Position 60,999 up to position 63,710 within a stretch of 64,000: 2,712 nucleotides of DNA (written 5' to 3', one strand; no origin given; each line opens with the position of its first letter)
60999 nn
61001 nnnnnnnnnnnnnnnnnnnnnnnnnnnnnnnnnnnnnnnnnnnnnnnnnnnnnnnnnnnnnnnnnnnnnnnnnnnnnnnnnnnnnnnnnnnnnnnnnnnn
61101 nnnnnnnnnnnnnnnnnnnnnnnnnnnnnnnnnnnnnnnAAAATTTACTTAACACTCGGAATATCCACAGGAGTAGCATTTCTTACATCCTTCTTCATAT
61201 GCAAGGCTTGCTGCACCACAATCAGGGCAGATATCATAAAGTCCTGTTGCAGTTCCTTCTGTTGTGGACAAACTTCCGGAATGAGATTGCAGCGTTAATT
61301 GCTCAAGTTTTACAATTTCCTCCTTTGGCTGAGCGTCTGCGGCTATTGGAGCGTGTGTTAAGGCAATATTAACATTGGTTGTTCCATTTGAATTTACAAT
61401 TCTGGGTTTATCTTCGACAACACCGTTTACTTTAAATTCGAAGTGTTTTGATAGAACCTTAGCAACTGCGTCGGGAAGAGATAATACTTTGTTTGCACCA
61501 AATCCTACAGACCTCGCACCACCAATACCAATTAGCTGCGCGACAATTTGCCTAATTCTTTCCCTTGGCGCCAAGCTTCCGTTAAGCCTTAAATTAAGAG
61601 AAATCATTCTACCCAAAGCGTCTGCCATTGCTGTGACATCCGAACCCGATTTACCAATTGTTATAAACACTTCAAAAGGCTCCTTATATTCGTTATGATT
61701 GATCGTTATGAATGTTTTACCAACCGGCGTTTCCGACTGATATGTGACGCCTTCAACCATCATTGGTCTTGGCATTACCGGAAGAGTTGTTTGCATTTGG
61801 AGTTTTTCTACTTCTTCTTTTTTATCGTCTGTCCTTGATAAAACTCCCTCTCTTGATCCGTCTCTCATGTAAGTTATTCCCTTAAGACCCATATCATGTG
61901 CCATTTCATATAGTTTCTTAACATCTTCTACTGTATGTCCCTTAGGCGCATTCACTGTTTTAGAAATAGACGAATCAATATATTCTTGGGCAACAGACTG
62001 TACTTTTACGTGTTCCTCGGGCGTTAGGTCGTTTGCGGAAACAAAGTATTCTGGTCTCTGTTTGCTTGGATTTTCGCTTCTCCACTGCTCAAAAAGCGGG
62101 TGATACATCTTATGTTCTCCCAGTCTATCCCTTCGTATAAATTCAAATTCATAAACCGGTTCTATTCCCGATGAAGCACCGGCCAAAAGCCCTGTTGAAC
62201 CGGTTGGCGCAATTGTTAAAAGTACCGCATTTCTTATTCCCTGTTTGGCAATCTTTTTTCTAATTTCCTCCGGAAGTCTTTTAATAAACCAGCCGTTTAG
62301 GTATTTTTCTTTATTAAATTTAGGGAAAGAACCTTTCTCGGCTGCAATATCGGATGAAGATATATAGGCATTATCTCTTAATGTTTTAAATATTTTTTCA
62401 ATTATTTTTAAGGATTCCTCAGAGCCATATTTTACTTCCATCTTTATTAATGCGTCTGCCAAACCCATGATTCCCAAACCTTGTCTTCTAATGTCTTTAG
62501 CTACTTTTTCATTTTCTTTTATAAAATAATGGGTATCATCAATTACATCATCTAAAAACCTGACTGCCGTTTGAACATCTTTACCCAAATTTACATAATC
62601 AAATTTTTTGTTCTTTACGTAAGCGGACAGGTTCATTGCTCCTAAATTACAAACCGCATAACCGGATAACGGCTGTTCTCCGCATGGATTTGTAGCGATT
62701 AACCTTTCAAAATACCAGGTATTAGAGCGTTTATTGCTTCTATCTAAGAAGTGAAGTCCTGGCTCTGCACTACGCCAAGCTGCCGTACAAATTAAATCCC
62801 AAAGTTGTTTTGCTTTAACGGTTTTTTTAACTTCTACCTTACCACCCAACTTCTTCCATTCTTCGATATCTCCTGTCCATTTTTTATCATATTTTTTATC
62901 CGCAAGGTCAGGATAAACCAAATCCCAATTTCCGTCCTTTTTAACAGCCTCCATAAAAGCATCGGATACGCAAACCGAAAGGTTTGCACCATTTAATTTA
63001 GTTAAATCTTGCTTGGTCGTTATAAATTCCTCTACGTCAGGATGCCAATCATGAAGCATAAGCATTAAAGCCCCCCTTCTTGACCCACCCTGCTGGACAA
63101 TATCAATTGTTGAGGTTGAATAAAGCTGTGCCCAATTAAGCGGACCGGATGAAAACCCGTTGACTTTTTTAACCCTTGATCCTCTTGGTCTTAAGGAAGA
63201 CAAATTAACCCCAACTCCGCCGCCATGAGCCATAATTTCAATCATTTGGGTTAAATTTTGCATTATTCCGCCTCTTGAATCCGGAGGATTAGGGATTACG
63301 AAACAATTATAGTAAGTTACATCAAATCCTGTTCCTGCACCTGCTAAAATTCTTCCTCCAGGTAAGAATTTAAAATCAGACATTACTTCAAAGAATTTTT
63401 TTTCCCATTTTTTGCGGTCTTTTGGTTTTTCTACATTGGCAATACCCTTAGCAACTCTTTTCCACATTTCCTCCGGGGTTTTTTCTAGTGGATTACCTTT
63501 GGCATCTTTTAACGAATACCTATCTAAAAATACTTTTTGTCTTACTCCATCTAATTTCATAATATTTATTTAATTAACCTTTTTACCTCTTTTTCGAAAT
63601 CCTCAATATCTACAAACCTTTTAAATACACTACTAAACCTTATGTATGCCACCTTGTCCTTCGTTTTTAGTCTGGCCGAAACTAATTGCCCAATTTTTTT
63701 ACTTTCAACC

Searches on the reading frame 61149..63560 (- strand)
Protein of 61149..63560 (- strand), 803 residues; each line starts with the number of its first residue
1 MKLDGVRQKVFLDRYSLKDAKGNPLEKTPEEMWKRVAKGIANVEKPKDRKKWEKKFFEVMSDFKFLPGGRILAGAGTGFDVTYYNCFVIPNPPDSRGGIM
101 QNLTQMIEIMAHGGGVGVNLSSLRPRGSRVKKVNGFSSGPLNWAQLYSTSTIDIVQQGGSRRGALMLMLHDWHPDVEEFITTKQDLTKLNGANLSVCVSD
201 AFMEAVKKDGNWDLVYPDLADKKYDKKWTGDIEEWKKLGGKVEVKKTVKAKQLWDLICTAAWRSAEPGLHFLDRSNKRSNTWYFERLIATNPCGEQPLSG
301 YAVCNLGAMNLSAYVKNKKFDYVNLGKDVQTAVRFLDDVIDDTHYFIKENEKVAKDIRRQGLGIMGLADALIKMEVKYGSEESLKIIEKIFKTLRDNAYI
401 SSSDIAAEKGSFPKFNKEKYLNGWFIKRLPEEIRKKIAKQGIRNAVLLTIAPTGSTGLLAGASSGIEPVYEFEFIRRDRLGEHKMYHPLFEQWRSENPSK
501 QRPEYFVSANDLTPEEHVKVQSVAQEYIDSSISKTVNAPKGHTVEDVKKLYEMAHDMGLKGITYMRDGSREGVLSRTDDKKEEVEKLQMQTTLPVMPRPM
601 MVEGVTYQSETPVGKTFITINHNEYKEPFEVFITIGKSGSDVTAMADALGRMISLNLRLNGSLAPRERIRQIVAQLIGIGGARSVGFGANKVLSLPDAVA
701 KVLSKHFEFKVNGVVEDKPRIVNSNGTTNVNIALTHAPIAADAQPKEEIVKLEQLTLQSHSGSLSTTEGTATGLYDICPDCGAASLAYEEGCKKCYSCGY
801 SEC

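Call 11: search_protein_families(library=pfam, proteins=[window:61149-63560:-], max_evalue=0.001)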
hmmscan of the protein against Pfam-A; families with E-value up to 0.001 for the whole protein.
window:61149-63560:- (803 aa): 3 families
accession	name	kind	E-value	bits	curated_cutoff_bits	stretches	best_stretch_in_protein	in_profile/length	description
PF02867.20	Ribonuc_red_lgC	-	1.4e-124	417.1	23.9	1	85-565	2-523/523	Ribonucleotide reductase, barrel domain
PF00317.26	Ribonuc_red_lgN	-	4.8e-20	71.8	28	1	8-78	8-75/77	Ribonucleotide reductase, all-alpha domain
PF12637.14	TSCPD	-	2.3e-12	47.5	22.8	1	607-706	3-87/88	TSCPD domain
